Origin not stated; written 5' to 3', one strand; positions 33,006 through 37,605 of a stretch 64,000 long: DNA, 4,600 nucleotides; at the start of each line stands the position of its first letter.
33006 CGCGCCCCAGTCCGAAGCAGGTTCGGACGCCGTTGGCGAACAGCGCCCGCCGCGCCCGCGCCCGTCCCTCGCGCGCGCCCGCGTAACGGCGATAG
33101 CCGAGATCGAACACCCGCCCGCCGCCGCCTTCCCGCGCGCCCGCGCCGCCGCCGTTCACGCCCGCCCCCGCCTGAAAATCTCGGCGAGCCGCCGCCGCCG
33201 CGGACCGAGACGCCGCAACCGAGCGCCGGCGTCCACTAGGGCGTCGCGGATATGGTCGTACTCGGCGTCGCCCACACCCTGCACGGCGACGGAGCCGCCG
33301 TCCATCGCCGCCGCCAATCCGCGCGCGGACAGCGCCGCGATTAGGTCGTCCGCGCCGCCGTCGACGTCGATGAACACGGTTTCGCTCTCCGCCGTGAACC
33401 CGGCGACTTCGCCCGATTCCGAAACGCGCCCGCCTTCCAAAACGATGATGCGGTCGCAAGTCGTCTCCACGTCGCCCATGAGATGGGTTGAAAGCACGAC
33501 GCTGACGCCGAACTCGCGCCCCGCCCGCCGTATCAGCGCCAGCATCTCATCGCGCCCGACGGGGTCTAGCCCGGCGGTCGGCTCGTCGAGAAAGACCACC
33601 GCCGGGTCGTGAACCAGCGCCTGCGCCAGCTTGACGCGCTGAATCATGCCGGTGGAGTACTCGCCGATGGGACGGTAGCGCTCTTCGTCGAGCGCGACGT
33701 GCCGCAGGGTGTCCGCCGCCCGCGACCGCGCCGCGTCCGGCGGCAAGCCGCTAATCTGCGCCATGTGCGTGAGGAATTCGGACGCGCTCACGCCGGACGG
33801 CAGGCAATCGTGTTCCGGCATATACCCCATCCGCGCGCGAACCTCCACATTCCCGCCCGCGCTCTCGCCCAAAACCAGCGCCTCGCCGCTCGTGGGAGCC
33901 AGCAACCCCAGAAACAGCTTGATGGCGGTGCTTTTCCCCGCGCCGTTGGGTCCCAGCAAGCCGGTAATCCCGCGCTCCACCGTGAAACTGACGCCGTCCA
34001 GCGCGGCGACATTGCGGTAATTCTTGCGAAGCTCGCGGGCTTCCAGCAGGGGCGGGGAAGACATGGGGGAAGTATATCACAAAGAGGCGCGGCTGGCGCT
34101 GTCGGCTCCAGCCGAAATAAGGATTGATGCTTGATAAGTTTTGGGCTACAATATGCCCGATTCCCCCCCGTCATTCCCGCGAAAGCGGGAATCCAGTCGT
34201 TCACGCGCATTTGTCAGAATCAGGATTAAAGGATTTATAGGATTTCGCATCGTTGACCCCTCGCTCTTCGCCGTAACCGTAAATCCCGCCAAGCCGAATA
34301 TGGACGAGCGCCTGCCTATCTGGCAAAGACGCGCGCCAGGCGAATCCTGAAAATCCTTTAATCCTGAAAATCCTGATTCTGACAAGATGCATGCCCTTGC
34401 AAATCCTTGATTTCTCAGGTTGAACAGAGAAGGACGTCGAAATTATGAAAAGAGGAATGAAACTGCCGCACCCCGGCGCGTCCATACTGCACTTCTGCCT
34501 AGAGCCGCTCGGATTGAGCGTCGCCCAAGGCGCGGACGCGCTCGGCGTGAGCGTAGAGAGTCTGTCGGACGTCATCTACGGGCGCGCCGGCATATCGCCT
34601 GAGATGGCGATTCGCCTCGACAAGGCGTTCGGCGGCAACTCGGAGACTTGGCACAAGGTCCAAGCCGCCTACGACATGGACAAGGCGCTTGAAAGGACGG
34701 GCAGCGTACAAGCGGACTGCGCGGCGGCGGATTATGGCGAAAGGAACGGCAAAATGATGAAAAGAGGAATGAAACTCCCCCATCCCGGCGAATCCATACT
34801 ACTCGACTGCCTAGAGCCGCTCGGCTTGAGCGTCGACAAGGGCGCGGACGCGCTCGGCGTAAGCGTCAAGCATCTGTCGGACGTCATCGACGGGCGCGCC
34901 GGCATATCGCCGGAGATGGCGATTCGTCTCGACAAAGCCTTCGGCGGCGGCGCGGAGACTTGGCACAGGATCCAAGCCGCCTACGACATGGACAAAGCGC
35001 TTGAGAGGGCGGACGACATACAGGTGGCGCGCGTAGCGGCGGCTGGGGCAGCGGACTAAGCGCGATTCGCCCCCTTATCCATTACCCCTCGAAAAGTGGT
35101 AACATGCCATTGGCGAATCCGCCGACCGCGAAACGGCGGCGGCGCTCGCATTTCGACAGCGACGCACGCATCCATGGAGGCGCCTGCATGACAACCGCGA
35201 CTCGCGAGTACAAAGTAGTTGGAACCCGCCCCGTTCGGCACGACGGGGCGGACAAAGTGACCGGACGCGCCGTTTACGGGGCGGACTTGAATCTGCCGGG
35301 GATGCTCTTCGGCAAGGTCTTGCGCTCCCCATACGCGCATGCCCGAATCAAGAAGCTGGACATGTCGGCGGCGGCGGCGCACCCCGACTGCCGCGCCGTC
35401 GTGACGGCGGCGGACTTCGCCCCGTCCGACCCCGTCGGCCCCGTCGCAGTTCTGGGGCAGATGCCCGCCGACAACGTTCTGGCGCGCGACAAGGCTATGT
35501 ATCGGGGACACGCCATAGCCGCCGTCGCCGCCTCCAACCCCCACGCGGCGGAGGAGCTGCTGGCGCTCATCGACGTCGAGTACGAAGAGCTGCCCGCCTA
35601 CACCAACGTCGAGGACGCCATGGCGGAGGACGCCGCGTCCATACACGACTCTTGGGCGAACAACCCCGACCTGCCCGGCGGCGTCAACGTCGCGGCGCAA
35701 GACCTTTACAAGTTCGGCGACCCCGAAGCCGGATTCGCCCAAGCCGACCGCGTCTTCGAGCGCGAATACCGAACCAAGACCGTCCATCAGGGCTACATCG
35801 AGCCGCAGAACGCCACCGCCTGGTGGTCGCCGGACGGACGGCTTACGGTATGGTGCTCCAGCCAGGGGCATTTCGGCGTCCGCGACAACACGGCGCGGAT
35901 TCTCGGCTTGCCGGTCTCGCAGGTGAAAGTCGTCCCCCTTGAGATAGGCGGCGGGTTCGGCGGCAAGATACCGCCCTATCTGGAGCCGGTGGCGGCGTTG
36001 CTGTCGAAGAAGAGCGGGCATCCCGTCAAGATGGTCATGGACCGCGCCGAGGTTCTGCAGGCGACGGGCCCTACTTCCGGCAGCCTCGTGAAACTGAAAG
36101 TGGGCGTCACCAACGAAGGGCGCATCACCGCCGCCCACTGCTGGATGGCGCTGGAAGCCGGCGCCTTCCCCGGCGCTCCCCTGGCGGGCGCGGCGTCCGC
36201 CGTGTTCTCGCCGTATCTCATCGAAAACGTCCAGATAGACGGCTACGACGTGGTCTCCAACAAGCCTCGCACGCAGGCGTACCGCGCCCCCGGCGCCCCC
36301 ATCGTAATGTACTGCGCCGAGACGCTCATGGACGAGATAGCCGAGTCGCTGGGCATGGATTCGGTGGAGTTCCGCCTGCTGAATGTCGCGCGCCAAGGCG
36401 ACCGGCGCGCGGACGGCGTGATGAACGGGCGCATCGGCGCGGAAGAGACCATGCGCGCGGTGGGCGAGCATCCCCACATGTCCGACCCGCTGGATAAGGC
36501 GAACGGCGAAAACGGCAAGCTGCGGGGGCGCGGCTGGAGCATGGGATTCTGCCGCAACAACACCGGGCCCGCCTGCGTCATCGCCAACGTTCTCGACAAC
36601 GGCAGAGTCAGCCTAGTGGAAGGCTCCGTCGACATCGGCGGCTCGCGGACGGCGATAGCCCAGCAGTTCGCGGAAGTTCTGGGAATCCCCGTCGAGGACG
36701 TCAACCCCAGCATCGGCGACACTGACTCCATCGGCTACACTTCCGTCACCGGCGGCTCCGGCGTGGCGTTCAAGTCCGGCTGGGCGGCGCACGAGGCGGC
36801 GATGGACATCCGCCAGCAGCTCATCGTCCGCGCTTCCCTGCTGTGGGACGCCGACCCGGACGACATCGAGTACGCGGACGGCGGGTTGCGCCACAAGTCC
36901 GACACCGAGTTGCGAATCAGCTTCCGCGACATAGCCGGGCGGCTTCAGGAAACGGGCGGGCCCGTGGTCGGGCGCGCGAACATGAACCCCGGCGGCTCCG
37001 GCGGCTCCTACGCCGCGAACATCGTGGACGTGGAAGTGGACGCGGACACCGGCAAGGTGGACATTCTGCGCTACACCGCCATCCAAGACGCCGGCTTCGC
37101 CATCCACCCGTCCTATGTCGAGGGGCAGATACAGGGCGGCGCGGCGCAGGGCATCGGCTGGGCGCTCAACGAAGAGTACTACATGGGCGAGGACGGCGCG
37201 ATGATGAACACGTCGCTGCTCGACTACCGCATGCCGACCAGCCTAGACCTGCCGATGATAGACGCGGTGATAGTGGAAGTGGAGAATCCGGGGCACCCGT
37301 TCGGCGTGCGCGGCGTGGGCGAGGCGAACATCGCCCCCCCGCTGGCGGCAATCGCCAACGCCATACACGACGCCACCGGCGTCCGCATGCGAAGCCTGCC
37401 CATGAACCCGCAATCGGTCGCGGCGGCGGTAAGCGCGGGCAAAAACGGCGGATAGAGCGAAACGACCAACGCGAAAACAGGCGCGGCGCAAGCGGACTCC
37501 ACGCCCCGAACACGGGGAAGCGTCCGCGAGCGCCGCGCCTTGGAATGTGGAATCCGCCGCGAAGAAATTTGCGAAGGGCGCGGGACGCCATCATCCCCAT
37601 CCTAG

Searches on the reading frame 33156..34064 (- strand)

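Call 8: search_protein_families(library=pfam, proteins=[window:33156-34064:-], max_evalue=0.001)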
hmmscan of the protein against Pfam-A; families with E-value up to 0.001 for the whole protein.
window:33156-34064:- (302 aa): 4 families
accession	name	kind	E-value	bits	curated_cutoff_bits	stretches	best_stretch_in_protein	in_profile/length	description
PF00005.33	ABC_tran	-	8.8e-27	94.8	25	1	22-164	1-137/137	ABC transporter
PF13304.12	AAA_21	-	3.7e-11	44.1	27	1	115-194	220-298/304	AAA domain, putative AbiEii toxin, Type IV TA system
PF13401.12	AAA_22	-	0.00015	22.6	27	1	31-192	5-121/130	AAA domain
PF13476.12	AAA_23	-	0.00023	22.3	27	1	17-50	5-38/201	AAA domain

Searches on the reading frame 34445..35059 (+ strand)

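Call 8: search_protein_families(library=pfam, proteins=[window:34445-35059:+], max_evalue=0.001)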
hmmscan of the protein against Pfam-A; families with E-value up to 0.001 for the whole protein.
window:34445-35059:+ (204 aa): 3 families
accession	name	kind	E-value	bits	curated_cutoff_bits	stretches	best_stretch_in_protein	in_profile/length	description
PF01381.28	HTH_3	-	8.8e-16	58.1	23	2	19-63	5-49/55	Helix-turn-helix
PF13560.12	HTH_31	-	3e-10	40.7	27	1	23-63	14-55/64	Helix-turn-helix domain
PF15943.11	YdaS_toxin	-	1.2e-06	28.6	30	0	30-64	15-49/65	Bacterial toxin YdaS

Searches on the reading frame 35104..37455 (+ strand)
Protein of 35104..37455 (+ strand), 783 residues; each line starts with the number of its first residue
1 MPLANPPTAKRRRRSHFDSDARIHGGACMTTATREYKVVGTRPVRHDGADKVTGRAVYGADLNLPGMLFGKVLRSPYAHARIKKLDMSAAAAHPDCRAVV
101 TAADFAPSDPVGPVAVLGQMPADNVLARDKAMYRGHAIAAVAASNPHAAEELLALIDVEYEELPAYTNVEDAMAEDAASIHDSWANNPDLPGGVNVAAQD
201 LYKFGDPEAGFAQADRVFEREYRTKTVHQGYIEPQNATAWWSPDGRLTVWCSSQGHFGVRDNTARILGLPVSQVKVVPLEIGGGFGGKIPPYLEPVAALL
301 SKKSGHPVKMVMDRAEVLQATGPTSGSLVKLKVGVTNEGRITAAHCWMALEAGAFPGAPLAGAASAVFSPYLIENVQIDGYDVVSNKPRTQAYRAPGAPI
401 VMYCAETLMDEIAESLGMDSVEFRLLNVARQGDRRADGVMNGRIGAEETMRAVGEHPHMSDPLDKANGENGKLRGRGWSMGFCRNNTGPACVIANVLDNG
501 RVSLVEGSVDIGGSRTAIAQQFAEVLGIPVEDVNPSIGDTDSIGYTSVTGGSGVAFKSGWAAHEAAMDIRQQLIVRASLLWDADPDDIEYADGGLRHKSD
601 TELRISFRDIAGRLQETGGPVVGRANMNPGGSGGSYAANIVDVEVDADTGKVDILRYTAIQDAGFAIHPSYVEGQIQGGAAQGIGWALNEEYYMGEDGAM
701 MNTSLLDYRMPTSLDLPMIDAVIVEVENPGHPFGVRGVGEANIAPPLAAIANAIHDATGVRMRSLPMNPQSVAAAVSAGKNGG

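Call 8: search_protein_families(library=pfam, proteins=[window:35104-37455:+], max_evalue=0.001)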
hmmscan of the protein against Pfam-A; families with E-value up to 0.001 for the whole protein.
window:35104-37455:+ (783 aa): 3 families
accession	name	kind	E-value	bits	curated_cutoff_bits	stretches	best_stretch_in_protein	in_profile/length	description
PF02738.23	MoCoBD_1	-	1e-68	231.5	27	1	201-428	12-244/244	Molybdopterin cofactor-binding domain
PF20256.3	MoCoBD_2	-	1.2e-58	199.4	27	1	470-717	21-283/283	Molybdopterin cofactor-binding domain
PF01315.27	Ald_Xan_dh_C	-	2.1e-25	89.6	31.3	1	53-164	1-110/110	Aldehyde oxidase and xanthine dehydrogenase, a/b hammerhead domain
